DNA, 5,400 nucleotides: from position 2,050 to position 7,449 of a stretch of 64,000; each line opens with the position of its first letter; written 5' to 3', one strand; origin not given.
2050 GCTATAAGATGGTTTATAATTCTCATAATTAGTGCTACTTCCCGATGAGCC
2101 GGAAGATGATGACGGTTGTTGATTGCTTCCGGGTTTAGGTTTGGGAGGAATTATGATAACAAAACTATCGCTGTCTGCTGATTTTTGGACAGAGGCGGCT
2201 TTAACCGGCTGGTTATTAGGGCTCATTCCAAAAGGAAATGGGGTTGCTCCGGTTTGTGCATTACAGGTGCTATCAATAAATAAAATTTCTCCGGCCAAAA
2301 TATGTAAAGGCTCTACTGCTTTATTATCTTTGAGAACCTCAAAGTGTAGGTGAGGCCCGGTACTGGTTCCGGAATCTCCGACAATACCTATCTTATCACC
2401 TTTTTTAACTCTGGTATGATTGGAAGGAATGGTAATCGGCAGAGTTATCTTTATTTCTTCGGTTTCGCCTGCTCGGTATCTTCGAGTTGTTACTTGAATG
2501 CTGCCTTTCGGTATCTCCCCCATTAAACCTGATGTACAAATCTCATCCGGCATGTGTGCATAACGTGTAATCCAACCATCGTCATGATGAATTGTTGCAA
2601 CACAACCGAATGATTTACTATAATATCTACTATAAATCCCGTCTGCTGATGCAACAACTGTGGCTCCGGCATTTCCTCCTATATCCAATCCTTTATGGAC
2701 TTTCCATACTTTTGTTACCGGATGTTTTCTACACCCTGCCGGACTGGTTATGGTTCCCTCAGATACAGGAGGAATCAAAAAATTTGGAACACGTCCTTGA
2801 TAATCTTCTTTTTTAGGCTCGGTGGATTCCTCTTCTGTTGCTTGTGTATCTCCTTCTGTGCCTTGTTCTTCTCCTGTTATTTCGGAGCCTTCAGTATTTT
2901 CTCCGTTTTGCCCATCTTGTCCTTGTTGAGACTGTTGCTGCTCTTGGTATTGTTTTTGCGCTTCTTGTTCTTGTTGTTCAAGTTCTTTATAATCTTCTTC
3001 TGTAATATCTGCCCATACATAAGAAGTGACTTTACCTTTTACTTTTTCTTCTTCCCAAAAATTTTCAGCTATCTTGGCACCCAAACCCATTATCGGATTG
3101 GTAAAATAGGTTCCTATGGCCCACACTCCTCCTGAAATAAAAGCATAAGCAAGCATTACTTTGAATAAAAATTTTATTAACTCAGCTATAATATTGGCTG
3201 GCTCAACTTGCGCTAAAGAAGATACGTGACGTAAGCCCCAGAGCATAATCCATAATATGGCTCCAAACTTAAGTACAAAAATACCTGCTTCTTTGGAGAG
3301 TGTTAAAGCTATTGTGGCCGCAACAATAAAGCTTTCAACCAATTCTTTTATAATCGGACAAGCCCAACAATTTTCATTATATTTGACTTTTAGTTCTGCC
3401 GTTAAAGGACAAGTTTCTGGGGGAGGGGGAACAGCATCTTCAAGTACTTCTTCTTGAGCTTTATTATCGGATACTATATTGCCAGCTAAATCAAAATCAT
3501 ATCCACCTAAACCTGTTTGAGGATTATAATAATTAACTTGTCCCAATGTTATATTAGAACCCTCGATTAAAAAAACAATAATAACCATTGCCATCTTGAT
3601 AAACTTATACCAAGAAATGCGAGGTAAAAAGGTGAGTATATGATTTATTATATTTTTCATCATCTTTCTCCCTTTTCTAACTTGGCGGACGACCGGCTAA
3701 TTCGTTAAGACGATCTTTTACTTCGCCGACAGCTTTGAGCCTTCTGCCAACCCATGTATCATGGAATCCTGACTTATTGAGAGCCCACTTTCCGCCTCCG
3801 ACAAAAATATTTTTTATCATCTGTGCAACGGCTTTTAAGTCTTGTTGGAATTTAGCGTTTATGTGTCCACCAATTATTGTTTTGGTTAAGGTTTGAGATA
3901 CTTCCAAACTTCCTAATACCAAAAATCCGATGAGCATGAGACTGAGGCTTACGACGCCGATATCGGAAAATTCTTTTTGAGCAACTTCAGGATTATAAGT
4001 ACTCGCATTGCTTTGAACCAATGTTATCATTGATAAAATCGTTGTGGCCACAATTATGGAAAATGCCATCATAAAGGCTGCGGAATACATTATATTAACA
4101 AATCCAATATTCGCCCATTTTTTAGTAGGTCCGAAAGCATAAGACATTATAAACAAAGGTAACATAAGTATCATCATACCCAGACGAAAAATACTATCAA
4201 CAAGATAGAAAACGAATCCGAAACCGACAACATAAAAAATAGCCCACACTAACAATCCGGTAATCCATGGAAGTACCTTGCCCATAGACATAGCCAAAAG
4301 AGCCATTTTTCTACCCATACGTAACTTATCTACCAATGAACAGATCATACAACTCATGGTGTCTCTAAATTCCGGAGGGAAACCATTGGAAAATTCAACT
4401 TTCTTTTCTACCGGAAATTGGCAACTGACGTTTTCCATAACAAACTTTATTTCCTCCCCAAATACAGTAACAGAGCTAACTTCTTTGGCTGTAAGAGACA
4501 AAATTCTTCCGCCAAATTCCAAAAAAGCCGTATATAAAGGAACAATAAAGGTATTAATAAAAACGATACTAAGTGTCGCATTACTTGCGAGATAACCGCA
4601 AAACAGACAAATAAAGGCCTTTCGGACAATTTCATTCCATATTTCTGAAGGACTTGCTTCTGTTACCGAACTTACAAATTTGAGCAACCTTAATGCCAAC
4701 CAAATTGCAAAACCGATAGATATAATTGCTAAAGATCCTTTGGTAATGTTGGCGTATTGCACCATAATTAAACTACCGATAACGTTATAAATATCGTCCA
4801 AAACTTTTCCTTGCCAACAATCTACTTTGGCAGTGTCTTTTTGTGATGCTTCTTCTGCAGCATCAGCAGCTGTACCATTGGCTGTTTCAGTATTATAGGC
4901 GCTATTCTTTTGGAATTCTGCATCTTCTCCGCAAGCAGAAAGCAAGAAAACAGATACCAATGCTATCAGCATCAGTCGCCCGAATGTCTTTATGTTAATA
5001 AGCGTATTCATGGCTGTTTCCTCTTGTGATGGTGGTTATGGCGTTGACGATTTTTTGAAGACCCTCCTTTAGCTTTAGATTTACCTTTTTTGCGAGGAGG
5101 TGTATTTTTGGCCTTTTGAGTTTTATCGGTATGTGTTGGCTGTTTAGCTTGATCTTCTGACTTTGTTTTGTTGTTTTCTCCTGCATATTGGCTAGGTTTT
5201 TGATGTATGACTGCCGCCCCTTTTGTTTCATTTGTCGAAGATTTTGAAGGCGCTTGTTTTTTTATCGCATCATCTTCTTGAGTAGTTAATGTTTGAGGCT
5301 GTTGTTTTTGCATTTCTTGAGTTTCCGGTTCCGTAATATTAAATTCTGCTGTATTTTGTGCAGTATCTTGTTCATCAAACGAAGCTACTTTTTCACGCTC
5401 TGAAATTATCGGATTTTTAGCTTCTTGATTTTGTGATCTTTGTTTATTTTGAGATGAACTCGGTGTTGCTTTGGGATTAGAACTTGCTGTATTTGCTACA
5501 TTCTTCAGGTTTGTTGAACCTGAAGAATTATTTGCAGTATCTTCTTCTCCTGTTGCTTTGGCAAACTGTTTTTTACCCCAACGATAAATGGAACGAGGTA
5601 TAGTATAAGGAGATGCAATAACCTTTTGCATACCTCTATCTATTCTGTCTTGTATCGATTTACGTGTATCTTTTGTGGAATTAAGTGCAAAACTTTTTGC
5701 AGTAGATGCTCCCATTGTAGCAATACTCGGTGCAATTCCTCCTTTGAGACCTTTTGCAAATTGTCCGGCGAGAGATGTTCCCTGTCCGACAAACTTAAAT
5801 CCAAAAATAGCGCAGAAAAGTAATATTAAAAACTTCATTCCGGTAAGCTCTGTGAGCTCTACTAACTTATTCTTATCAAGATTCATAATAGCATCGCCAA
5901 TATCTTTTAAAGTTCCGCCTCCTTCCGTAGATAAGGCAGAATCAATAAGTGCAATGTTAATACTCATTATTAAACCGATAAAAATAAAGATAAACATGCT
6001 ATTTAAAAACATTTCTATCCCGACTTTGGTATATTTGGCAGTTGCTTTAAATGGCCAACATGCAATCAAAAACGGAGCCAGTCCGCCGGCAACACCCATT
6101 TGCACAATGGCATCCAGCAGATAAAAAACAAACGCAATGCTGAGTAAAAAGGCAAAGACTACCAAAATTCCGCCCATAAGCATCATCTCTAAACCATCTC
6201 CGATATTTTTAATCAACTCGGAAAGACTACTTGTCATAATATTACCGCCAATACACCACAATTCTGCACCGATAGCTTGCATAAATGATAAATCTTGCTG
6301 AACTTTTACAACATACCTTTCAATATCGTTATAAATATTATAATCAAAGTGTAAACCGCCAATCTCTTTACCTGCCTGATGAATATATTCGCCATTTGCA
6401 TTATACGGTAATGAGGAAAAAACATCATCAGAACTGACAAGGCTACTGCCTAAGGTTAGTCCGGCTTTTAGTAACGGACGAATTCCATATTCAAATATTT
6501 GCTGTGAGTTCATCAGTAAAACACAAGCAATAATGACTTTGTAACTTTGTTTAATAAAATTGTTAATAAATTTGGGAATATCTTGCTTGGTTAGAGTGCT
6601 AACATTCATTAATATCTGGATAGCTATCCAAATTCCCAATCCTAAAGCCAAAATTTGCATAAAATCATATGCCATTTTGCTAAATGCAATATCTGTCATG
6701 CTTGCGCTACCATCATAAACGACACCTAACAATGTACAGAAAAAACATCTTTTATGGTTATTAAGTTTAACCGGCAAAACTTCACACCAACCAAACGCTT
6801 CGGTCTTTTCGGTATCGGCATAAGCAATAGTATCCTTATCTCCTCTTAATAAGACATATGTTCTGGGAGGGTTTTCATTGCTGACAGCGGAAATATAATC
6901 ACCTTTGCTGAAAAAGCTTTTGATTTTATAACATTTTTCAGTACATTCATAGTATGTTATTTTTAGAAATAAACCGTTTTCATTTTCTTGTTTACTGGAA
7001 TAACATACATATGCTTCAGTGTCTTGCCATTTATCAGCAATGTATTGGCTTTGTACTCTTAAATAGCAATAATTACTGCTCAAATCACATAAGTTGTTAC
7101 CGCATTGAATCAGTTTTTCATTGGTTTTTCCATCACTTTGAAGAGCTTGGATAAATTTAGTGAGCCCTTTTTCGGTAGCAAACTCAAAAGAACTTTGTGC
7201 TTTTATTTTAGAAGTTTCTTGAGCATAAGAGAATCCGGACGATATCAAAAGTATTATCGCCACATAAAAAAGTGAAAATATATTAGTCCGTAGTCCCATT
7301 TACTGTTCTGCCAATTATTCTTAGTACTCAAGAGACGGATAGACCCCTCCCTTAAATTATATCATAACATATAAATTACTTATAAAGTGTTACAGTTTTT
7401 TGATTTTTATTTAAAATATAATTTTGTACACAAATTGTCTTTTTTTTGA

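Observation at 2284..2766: LytM/M23 peptidoglycan endopeptidase domain embedded inside a VirB6-like polytopic membrane protein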

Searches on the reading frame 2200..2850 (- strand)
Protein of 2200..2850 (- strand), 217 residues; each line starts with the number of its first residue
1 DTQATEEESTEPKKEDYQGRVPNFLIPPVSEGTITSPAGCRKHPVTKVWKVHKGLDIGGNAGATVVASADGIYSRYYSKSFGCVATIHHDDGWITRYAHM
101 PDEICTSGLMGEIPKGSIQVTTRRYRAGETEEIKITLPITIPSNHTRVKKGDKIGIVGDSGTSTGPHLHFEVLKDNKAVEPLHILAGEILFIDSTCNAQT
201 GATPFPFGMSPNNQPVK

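Call 12: search_solved_structures(query=window:2200-2850:-, max_evalue=0.001, show_alignments=3)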
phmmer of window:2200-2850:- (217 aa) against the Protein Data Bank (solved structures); distinct sequences matched with E-value up to 0.001: 24.
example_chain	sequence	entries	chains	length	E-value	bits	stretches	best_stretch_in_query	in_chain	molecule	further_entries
3slu_A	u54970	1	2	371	5.5e-17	65.3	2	23-101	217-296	M23 peptidase domain protein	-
6muk_A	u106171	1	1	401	7.1e-17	64.9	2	23-101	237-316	Peptidase M23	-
4rny_A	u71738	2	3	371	3.3e-12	49.7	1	147-184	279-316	Conserved hypothetical secreted protein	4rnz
5j1l_A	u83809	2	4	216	1.6e-11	47.4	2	147-184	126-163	ToxR-activated gene (TagE)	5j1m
9gy1_A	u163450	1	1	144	1.1e-10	44.8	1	146-182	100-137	Peptidase, M23 family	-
2gu1_A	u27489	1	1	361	1.7e-10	44.1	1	147-182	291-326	Zinc peptidase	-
6ue4_A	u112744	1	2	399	8.4e-10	41.8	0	146-180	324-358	ShyA endopeptidase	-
6u2a_A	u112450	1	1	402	8.5e-10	41.8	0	146-180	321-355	ShyA endopeptidase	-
7qrl_A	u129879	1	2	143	4.2e-09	39.6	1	52-101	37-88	DipM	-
7qrl_C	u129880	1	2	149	4.8e-09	39.4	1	52-101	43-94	DipM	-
9m7n_A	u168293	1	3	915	6.3e-08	35.7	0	146-172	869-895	Gp16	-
5j1l_B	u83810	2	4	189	7.9e-08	35.4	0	28-101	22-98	ToxR-activated gene (TagE)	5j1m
5j1k_A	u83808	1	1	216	1e-07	35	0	28-101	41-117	ToxR-activated gene (TagE)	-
6jmx_A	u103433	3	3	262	1.2e-07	34.8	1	147-185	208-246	Peptidase M23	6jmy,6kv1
2hsi_A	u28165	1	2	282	5.4e-07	32.6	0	18-116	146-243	Putative peptidase M23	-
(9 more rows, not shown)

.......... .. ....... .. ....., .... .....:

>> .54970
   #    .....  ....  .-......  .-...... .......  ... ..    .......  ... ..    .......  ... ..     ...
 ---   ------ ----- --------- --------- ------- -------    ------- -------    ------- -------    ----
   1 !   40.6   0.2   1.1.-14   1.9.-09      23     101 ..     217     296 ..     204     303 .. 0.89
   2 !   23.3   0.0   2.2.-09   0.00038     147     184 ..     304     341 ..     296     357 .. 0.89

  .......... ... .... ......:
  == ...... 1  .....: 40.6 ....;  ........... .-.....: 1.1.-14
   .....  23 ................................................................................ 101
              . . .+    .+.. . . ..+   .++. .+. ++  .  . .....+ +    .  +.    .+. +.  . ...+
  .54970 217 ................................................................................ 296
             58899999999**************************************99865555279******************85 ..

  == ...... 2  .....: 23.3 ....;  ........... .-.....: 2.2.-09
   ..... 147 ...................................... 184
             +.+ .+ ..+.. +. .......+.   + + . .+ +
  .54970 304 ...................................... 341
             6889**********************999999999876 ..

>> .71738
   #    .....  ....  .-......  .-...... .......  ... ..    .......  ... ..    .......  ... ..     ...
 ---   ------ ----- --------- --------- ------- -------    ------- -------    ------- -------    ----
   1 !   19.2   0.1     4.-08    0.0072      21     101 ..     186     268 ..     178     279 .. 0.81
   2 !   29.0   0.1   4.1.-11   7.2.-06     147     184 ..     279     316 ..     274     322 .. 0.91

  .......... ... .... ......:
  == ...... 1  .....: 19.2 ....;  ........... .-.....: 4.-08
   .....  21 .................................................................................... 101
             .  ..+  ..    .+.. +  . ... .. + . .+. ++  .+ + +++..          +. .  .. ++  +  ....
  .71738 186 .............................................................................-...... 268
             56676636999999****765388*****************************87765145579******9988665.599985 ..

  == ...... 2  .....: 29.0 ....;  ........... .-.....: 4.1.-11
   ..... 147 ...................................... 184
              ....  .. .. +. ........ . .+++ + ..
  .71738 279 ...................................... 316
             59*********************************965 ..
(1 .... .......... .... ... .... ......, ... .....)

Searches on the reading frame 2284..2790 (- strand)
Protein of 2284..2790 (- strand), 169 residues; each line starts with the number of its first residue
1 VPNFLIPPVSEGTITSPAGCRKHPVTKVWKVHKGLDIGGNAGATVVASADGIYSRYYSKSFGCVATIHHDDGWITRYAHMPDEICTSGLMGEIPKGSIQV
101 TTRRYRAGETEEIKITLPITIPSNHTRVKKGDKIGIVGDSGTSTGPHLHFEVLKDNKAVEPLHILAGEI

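Call 83: search_dna_similar(query=window:2284-2790:-, collection=plasmids, mode=protein, max_rows=60, rows=spread, max_evalue=0.0001)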
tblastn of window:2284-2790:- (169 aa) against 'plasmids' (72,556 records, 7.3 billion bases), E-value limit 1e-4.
Records with a match: 511; places in all: 568; records where one place covers at least 80% of the query: 476.
Best place of each record, by identity: <60% 511.
By first word of the organism name: Enterococcus 69; Pseudosulfitobacter 63; Bacillus 37; Rhodococcus 35; Phaeobacter 21; Bacteroides 19; Sulfitobacter 15; Vibrio 13; Xanthomonas 13; Paenibacillus 12; and 115 more.
By predicted mobility (MOB-suite, as given by PLSDB): non-mobilizable 240; conjugative 191; mobilizable 80.
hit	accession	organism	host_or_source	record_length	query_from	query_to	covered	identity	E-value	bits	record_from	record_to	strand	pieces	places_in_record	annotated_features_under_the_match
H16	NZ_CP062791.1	Cytobacillus oceanisediminis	rhizosphere taken during the low tide ...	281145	6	155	89%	38.8%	6e-13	72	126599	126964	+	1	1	peptidoglycan DD-metalloendopeptidase family protein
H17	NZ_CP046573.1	Rhodococcus sp. WAY2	cell culture,bacterial consortium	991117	4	165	96%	33.5%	1e-11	69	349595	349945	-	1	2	none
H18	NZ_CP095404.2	Rhodococcus opacus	Whole organism,nitrophenolics and ...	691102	4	166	96%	32.7%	7e-11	67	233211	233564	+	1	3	M23 family metallopeptidase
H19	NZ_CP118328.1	Rhodococcus sp. DK17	pure culture,crude oil-contaminated soil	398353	4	166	96%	32.1%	4e-10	64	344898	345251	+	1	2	M23 family metallopeptidase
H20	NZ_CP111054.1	Chondrinema litorale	Seaweed,red alga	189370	11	161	89%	34.0%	1e-16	83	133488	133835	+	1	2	M23/M56 family metallopeptidase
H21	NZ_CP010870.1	Actibacterium sp. EMB200-NS6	cell culture,oil contaminated tidal flat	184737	1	162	96%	31.3%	7e-11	67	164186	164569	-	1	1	M23 family metallopeptidase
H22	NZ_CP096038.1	Rhodococcus pyridinivorans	cell culture,soil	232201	4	166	96%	30.7%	2e-9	62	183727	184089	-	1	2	M23 family metallopeptidase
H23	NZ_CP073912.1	Corynebacterium glutamicum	cell culture,Jiangsu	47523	2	161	95%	31.3%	4e-6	53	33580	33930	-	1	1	M23 family metallopeptidase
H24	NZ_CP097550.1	Dinoroseobacter shibae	Alexandrium ostenfeldii,pure culture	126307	8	162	92%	32.1%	8e-11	66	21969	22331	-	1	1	M23 family metallopeptidase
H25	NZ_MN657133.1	Cryobacterium sp.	-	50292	2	166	98%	29.9%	6e-8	58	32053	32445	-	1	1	M23 family metallopeptidase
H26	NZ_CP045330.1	Labrenzia sp. THAF191b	pure culture,Surface of a polyethylene ...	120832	4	162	94%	31.1%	3e-14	76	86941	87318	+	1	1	M23 family metallopeptidase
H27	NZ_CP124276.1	Paraclostridium sordellii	Vulpes vulpes,whole organism,intestine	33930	6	161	92%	31.4%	8e-9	61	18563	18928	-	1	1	phage tail spike protein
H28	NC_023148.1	Phaeobacter gallaeciensis DSM 26640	-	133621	7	162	92%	31.2%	3e-8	59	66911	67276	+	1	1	M23 family metallopeptidase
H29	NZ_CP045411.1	Roseovarius sp. THAF8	pure culture,Surface of a polyethylene ...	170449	8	162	92%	31.4%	4e-11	67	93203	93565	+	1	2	M23 family metallopeptidase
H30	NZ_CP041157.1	Leisingera aquaemixtae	cell culture,Biocathode MCL, marine ...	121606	8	162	92%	31.4%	1e-10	66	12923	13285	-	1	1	M23 family metallopeptidase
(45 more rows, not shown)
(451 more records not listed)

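Call 84: get_annotated_region(hit=H24, flank=14000)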
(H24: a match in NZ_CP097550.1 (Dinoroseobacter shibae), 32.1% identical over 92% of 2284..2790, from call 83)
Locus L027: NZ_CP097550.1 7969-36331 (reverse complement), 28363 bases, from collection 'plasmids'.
description: Dinoroseobacter shibae strain DFL-36 plasmid pDFL36-03, complete sequence
organism: Dinoroseobacter shibae (NCBI taxid 215813)
taxonomy: Bacteria; Pseudomonadota; Alphaproteobacteria; Rhodobacterales; Roseobacteraceae; Dinoroseobacter; Dinoroseobacter shibae
host: -; source: Alexandrium ostenfeldii,pure culture; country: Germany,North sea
typing (MOB-suite, as given by PLSDB): conjugative; replicon rep_cluster_599; relaxase MOBP; mating-pair formation MPF_T
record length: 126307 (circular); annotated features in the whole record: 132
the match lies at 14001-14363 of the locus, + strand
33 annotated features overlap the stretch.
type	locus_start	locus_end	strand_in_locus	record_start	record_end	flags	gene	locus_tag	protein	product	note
CDS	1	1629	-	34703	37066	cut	-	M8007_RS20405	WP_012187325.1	type IV secretion system DNA-binding domain-containing protein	-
CDS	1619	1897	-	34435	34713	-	-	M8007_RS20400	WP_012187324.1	VirB3 family type IV secretion system protein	-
CDS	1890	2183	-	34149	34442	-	-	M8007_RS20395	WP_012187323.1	TrbC/VirB2 family protein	-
CDS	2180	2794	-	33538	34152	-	-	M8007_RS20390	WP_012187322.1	lytic transglycosylase domain-containing protein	-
CDS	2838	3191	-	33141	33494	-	-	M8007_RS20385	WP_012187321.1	hypothetical protein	-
CDS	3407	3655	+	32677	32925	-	-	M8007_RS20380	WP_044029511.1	hypothetical protein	-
CDS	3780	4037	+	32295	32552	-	-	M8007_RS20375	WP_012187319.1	helix-turn-helix domain-containing protein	-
CDS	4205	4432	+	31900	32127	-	-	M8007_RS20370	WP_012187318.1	hypothetical protein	-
CDS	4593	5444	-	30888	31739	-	-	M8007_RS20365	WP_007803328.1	cation diffusion facilitator family transporter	GO:0006812 - monoatomic cation transport [Evidence IEA]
CDS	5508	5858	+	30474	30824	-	-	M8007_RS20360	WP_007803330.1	metalloregulator ArsR/SmtB family transcription factor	GO:0006355 - regulation of DNA-templated transcription [Evidence IEA]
CDS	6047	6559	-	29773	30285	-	-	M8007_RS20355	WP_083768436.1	hypothetical protein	-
CDS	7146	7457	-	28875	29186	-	-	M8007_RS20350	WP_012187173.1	STAS/SEC14 domain-containing protein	-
CDS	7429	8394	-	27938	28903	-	-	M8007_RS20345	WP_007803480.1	cation diffusion facilitator family transporter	-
CDS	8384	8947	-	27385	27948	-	-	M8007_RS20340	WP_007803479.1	transglutaminase-like domain-containing protein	-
CDS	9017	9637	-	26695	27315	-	-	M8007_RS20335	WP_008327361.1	cation transporter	GO:0006812 - monoatomic cation transport [Evidence IEA]; GO:0055085 - transmembrane transport [Evidence IEA]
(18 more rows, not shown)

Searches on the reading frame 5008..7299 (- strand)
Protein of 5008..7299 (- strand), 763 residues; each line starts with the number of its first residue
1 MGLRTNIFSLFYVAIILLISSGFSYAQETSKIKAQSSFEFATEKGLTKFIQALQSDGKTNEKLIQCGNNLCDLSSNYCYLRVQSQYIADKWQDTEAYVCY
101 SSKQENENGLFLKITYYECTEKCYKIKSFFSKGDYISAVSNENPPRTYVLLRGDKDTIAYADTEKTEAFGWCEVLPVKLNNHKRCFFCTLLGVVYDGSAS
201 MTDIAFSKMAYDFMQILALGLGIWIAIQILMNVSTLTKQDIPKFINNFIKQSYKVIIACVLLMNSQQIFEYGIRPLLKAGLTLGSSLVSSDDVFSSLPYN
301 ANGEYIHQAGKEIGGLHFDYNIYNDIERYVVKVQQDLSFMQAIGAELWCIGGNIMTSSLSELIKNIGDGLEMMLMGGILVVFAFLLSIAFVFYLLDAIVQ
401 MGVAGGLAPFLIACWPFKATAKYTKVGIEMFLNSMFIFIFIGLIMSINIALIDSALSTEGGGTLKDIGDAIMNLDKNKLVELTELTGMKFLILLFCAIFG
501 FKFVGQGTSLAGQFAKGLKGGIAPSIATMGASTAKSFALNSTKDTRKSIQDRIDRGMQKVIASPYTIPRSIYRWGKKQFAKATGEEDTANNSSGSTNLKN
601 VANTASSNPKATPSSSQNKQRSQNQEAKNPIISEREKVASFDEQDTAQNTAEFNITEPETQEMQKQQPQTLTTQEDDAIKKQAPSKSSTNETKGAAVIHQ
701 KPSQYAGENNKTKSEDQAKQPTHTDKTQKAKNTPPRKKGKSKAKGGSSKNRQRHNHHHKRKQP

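Call 3: search_protein_families(library=pfam, proteins=[window:5008-7299:-], max_evalue=0.1)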
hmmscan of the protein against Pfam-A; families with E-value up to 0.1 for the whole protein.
window:5008-7299:- (763 aa): 1 family
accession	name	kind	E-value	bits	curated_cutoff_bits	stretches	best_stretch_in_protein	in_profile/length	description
PF04610.19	TrbL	-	3e-09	37.4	25.9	1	229-468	9-199/215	TrbL/VirB6 plasmid conjugal transfer protein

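Call 4: search_protein_families(library=ncbifam, proteins=[window:5008-7299:-], max_evalue=0.1)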
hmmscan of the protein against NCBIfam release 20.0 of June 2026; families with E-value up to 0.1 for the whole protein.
window:5008-7299:- (763 aa): 0 families
